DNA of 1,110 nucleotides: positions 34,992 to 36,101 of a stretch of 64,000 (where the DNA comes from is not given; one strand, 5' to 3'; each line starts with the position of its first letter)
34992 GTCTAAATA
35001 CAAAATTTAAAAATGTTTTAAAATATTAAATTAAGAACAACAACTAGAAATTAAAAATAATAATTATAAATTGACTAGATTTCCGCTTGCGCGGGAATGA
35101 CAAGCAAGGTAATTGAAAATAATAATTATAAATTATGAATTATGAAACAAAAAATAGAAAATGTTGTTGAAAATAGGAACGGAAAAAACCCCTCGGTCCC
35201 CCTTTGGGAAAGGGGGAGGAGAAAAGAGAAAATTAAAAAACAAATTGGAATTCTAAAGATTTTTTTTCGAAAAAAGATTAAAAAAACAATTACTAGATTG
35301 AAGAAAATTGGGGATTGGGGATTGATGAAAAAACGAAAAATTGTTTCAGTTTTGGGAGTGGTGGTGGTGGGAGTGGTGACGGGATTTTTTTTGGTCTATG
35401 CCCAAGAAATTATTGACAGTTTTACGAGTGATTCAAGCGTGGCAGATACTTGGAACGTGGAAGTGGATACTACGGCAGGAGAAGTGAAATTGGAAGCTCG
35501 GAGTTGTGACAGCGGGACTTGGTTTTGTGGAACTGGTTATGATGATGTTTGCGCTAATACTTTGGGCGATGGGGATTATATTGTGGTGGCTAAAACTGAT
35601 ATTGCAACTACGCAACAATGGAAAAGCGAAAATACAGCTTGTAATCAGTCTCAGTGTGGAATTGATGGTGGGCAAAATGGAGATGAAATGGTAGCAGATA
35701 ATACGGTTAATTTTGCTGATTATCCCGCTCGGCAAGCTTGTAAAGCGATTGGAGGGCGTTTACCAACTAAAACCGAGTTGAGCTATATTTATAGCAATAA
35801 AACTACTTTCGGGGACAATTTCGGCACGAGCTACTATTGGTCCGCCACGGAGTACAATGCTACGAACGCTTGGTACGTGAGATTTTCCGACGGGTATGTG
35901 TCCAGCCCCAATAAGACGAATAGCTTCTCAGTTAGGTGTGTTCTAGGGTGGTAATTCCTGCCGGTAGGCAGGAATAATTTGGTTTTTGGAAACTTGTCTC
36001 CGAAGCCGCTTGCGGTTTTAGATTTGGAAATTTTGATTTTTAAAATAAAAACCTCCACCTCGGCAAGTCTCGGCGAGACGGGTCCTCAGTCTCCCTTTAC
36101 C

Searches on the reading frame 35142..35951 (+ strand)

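Call 12: search_protein_families(library=pfam, proteins=[window:35142-35951:+], max_evalue=0.01)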
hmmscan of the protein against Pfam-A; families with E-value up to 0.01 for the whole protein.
window:35142-35951:+ (270 aa): 1 family
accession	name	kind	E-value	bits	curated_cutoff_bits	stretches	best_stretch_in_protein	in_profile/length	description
PF07603.17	Lcl_C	-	1.8e-11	44.8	34.9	1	152-267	4-116/117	Lcl C-terminal domain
